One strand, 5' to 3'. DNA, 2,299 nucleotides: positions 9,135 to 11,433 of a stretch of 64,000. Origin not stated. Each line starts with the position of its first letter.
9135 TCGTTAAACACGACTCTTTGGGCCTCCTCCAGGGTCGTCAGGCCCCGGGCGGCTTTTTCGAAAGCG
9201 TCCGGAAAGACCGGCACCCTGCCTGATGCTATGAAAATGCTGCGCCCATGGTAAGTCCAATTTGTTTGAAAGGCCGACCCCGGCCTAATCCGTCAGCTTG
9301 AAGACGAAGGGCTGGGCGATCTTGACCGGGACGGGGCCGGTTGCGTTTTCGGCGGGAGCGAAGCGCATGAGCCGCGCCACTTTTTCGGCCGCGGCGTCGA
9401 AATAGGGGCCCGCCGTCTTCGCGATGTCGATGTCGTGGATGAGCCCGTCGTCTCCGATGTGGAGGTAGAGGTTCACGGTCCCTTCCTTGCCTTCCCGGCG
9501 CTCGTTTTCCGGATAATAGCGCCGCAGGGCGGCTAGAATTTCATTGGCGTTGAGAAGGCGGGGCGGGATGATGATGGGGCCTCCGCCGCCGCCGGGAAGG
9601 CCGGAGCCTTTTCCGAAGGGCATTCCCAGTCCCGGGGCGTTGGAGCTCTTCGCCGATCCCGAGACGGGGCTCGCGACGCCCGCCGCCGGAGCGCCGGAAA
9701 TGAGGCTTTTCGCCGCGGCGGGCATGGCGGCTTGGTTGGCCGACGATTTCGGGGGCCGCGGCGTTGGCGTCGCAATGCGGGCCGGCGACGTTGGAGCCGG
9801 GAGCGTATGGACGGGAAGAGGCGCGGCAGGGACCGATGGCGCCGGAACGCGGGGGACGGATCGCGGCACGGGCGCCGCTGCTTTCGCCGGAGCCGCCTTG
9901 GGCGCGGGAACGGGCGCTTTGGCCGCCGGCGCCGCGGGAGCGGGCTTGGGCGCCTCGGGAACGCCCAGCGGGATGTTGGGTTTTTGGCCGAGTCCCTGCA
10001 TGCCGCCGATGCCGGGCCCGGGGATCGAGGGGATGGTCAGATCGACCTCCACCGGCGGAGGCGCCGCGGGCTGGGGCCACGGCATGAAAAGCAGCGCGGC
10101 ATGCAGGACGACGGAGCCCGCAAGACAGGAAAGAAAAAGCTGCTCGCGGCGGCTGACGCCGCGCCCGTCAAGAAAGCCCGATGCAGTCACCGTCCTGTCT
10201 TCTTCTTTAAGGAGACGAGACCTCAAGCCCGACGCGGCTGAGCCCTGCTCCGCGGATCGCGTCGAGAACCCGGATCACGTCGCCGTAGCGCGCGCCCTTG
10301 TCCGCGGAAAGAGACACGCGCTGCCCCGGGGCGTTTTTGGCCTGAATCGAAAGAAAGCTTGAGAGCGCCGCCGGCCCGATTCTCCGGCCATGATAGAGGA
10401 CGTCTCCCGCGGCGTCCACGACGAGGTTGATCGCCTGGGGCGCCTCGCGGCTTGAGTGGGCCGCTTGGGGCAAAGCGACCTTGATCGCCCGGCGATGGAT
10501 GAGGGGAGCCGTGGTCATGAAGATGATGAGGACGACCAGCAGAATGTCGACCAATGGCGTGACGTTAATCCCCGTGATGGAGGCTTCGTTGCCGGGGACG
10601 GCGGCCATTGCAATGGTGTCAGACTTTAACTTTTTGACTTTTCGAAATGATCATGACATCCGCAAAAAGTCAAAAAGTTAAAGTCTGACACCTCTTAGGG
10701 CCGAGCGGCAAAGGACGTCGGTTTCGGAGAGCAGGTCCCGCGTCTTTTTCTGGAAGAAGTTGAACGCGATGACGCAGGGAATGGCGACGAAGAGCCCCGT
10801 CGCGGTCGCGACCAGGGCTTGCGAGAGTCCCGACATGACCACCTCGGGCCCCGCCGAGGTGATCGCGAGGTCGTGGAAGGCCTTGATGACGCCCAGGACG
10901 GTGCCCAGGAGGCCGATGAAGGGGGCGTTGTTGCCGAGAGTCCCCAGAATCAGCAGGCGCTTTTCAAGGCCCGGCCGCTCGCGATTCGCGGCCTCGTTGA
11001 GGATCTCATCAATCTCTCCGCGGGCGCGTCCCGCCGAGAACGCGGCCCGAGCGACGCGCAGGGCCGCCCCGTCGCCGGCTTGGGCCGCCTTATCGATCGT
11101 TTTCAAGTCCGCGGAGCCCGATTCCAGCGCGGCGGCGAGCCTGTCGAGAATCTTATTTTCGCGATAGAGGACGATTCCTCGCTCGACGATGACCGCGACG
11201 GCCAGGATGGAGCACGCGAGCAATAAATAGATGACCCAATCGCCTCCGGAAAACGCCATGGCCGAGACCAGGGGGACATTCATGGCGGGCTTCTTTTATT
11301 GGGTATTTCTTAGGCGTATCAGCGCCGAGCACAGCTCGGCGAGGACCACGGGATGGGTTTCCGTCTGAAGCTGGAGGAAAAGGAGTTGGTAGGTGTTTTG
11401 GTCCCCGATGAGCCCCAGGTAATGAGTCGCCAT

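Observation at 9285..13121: HEAT-repeat lipoprotein pair leading an exbB-exbD-tonB operon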

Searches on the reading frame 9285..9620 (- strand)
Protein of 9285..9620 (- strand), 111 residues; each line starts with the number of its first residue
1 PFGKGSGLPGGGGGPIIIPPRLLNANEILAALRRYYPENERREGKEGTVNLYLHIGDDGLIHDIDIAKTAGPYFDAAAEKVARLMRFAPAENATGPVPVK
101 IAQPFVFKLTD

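Call 80: search_solved_structures(query=window:9285-9620:-, max_evalue=0.01, show_alignments=2)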
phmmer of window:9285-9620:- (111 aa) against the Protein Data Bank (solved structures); distinct sequences matched with E-value up to 0.01: 0.
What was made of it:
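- Tried and rejected: It found nothing (call 80).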

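Call 84: search_solved_structures(query=A6, max_evalue=1, show_alignments=2)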
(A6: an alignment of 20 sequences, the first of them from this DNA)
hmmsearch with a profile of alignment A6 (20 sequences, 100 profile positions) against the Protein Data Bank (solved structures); distinct sequences matched with E-value up to 1: 22.
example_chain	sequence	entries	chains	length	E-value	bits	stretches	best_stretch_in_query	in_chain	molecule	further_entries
6i97_D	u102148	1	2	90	1.6e-08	37.9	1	24-99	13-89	Protein TonB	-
6fip_A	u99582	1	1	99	1.7e-08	37.8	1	24-99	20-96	Protein TonB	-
9ddz_A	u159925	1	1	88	5.4e-07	33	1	22-90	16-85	Protein TonB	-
9dc4_T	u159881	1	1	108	7.8e-07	32.5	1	22-90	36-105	Protein TonB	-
2gsk_B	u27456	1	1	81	2.2e-06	31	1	23-86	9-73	protein TONB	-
1u07_A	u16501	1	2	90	2.6e-06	30.9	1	23-86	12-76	TonB protein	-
5lw8_A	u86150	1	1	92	2.9e-06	30.7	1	21-73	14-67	Protein TonB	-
6sly_A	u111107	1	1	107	3.8e-06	30.3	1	20-73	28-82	Protein TonB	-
1xx3_A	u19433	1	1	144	7.5e-06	29.4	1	22-86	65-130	TonB protein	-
2grx_C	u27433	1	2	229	2e-05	28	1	23-86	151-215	Protein tonB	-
9ddo_F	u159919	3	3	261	2.6e-05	27.6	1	23-86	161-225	Protein TonB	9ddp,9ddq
1ihr_A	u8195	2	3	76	5.3e-05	26.6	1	32-86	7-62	TonB protein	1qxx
2k9k_A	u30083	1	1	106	8.6e-05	26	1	23-87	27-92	TonB2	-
7zc8_B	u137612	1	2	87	0.00017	25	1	22-86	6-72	Protein TonB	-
9hi3_A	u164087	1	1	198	0.00051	23.5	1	22-76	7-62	Protein TonB,Ferredoxin-1, chloroplastic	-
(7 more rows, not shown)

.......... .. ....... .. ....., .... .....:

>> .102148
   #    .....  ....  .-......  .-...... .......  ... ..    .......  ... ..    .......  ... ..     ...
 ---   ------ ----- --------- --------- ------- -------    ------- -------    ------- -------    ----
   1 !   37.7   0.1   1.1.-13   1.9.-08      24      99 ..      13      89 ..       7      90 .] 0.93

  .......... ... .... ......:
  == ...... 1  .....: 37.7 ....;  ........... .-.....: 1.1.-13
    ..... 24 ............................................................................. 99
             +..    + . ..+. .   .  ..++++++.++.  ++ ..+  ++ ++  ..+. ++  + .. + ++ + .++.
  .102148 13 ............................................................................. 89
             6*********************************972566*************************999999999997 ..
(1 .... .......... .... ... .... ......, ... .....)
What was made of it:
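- On Ton system (ExbB-ExbD-TonB energy transducer): A profile of the C-terminal domains hits 16 solved TonB domains, best E = 1.6e-8 (call 84).
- Closest known: Tol-Pal system. Different: The transducer domain is TonB-type (call 84).
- Transducer type: TonB structures E = 1.6e-8 against TolA E = 0.3 (call 84).
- Tried and rejected: The profile search succeeded (call 84).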

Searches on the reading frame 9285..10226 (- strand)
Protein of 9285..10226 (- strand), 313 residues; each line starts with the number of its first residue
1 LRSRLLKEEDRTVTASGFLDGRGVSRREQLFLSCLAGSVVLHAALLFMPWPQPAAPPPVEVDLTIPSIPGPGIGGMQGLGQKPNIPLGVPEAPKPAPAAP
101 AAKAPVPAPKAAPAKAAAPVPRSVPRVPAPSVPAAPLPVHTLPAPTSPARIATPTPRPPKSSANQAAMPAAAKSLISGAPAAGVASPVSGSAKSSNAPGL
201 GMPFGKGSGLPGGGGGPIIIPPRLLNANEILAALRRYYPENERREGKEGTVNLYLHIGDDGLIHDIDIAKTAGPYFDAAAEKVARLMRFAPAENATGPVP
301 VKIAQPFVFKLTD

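Call 3: search_protein_families(library=pfam, proteins=[window:9285-10226:-], max_evalue=0.1)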
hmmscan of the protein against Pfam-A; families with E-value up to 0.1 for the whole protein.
window:9285-10226:- (313 aa): 1 family
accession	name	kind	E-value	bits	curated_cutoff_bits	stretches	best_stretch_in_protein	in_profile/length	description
PF03544.19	TonB_C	-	2e-15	57.5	24.6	1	236-311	3-79/79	Gram-negative bacterial TonB protein C-terminal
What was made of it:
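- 9285..10226 (-): TonB-type force transducer, 313 aa from TTG at 10226 or 301 aa from GTG at 10190. Membrane helix with S-x3-H (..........), Pro/Ala-rich then Gly-rich spacer, C-terminal TonB domain with the YP motif. Pfam TonB_C 57 bits (call 3).
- Checked: TonB-like: 9285-10226 (or 10190), TonB_C 57 bits (call 3).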

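Call 4: search_protein_families(library=ncbifam, proteins=[window:9285-10226:-], max_evalue=0.1)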
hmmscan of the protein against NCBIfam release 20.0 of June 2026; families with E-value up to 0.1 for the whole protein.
window:9285-10226:- (313 aa): 4 families
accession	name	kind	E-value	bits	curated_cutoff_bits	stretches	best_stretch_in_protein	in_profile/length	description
NF038079.1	TonB_sider_MxcH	equivalog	1.1e-12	46.8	925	1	232-312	6-86/792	TonB-dependent siderophore myxochelin receptor MxcH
TIGR01352.1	tonB_Cterm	subfamily_domain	1.9e-11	44.1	27.1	1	237-311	2-75/76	TonB family protein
NF033768.1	myxo_SS_tail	domain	0.037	14.1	40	1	237-310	20-92/92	AgmX/PglI C-terminal domain-containing protein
NF040486.1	SrfA_fam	subfamily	0.053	12.9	150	1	17-180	139-271/438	SrfA family protein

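Call 86: search_protein_families(library=padloc, proteins=[window:9285-10226:-], max_evalue=0.01)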
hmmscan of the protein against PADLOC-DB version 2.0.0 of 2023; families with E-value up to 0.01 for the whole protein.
window:9285-10226:- (313 aa): 0 families

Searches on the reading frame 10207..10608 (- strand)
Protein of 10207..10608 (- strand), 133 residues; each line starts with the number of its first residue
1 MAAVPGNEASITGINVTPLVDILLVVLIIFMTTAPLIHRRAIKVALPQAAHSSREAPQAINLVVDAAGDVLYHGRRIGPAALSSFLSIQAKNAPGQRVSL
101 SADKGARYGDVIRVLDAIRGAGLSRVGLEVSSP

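Call 3: search_protein_families(library=pfam, proteins=[window:10207-10608:-], max_evalue=0.1)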
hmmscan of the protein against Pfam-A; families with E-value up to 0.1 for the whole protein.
window:10207-10608:- (133 aa): 1 family
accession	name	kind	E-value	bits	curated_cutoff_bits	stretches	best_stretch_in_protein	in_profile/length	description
PF02472.21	ExbD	-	5.7e-30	104.5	25.4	1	12-131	6-126/128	Biopolymer transport protein ExbD/TolR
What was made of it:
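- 10207..10608 (-): ExbD/TolR-family subunit, 133 aa, with the membrane-helix Asp (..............). Pfam ExbD 104 bits (call 3).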

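Call 4: search_protein_families(library=ncbifam, proteins=[window:10207-10608:-], max_evalue=0.1)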
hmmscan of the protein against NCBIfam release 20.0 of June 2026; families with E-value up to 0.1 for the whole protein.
window:10207-10608:- (133 aa): 5 families
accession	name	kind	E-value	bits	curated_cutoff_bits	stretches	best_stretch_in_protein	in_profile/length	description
TIGR02801.1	tolR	equivalog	1.1e-25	90.7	127.3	1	13-129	4-127/129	protein TolR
TIGR02803.1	ExbD_1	equivalog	7.3e-18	64.9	152.95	1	13-128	3-118/122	TonB system transport protein ExbD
NF008429.0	PRK11267.1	equivalog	7.4e-18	64.9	216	1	8-128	12-132/141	TonB system transport protein ExbD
NF008248.0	PRK11024.1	equivalog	2.4e-13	50.4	162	1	13-128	15-137/142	colicin uptake protein TolR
TIGR02804.1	ExbD_2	equivalog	4.2e-12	46.5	123.45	1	13-121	3-110/121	TonB system transport protein ExbD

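Call 82: search_solved_structures(query=window:10207-10608:-, max_evalue=0.001)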
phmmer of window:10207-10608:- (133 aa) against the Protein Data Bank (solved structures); distinct sequences matched with E-value up to 0.001: 7.
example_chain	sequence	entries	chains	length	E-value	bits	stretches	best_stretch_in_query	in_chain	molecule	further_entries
7ajq_F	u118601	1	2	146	3.3e-12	49.8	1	11-128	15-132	Biopolymer transport protein ExbD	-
9ddm_Y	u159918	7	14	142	9.1e-11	45.2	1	12-129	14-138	Tol-Pal system protein TolR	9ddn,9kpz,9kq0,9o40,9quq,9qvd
9k49_F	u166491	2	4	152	1.2e-10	44.8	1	12-129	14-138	Tol-Pal system protein TolR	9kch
6tyi_Y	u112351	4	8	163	1.2e-10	44.8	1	11-128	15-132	Biopolymer transport protein ExbD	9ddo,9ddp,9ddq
8odt_F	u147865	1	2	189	2.2e-10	43.9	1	12-129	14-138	Tol-Pal system protein TolR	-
5sv1_Y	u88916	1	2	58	5.5e-05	26.5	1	11-37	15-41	Biopolymer transport protein ExbD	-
8vlw_F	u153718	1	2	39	0.00026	24.3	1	13-37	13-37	Tol-Pal system protein TolR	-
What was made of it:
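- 10207..10608 (-): Solved ExbD and TolR match about equally (call 82).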

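Call 86: search_protein_families(library=padloc, proteins=[window:10207-10608:-], max_evalue=0.01)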
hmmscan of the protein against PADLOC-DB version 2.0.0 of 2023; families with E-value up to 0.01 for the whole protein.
window:10207-10608:- (133 aa): 0 families

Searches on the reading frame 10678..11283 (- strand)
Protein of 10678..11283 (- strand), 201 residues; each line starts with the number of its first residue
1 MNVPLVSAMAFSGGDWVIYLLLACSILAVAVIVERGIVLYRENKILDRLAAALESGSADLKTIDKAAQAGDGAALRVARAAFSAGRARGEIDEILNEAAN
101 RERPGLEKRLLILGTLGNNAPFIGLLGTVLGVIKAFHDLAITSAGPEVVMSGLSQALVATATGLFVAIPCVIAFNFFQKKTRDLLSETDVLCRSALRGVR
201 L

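Call 3: search_protein_families(library=pfam, proteins=[window:10678-11283:-], max_evalue=0.1)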
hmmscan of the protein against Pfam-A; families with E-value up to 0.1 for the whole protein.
window:10678-11283:- (201 aa): 1 family
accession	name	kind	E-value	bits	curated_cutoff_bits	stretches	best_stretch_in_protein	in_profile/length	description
PF01618.21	MotA_ExbB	-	1.4e-31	109.3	22.9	1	77-187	9-124/127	MotA/TolQ/ExbB proton channel family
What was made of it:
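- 10678..11283 (-): ExbB/TolQ-family proton-channel subunit, 201 aa. Pfam MotA_ExbB 109 bits (call 3).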

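Call 4: search_protein_families(library=ncbifam, proteins=[window:10678-11283:-], max_evalue=0.1)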
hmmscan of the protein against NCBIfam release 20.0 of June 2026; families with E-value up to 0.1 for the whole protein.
window:10678-11283:- (201 aa): 12 families
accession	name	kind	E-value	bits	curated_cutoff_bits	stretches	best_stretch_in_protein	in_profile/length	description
TIGR02796.1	tolQ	equivalog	9.8e-32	110.5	221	1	17-188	16-203/216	protein TolQ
NF008066.0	PRK10801.1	equivalog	9.7e-20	71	403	1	98-185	115-203/230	Tol-Pal system protein TolQ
TIGR02805.1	exbB2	equivalog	1.4e-19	70.6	135.35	1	106-180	51-126/138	TonB-system energizer ExbB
TIGR02797.1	exbB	equivalog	9.7e-18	64.7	206.2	1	18-182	17-192/211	tonB-system energizer ExbB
NF007722.0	PRK10414.1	equivalog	7e-13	48.6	402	1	113-180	133-201/244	tol-pal system-associated acyl-CoA thioesterase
NF005997.1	PRK08124.1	equivalog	3.4e-06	26.2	340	1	85-167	119-197/259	flagellar motor stator protein MotA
TIGR03818.1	MotA1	equivalog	2.4e-05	23.6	303.8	1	82-168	134-217/282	flagellar motor stator protein MotA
NF006284.1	PRK08456.1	equivalog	3e-05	23.3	380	1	115-192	148-222/252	flagellar motor stator protein MotA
NF006583.0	PRK09109.1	equivalog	5.1e-05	22.5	237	1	89-167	122-196/246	flagellar motor protein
NF005237.0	PRK06743.1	equivalog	0.00049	19.5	373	1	84-169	137-218/277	flagellar motor protein MotP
NF041792.2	2_anti-phage_ZorA2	equivalog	0.062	11.8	700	1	123-189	56-124/550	type II Zorya anti-phage system protein ZorA2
NF006527.0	PRK08990.1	equivalog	0.067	12.5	341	1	108-174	138-198/254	flagellar motor protein PomA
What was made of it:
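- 10678..11283 (-): The best NCBIfam model is tolQ but below its cutoff (call 4).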

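Call 81: search_solved_structures(query=window:10678-11283:-, max_evalue=0.001)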
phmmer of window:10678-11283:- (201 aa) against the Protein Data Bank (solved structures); distinct sequences matched with E-value up to 0.001: 7.
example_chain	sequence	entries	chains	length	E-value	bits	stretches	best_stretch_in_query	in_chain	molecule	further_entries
8vlw_A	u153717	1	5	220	4.1e-17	65.9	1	92-190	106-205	Tol-Pal system protein TolQ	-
8odt_A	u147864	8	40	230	4.5e-17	65.7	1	66-184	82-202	Tol-Pal system protein TolQ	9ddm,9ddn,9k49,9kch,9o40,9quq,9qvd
9avi_A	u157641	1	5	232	4.7e-17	65.7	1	92-190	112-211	Tol-Pal system protein TolQ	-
9kpz_A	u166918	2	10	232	4.7e-17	65.7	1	66-184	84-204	Tol-Pal system protein TolQ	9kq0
5sv0_B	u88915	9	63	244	1.5e-10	44.4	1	112-180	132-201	Biopolymer transport protein ExbB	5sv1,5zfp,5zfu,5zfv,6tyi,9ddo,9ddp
6ye4_A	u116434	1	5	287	1.7e-09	41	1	112-179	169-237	Biopolymer transport protein ExbB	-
7ajq_A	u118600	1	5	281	1.7e-09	41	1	112-179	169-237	Biopolymer transport protein ExbB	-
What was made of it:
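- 10678..11283 (-): Nearest solved relatives are TolQ (66 bits), ahead of ExbB (44 bits) (call 81).
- On Ton system (ExbB-ExbD-TonB energy transducer): It matches solved TolQ and ExbB (call 81).
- Closest known: Classical Ton system. Different: The A subunit is more TolQ-like than ExbB-like (call 81).
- The window's ExbB-like subunit is closer to TolQ than to ExbB (calls 4, 81). The motor A subunit is TolQ-like (calls 4, 81).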

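Call 86: search_protein_families(library=padloc, proteins=[window:10678-11283:-], max_evalue=0.01)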
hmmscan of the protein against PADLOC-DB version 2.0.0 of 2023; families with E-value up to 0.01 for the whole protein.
window:10678-11283:- (201 aa): 2 families
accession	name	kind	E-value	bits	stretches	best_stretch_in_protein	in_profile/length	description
PDLC00636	ZorA2|ZorA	-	0.0013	15.7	1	123-183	52-114/461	MotA/ExbB/TolQ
PDLC00638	ZorA2|ZorA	-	0.0078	13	0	123-186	56-121/545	MotA/ExbB/TolQ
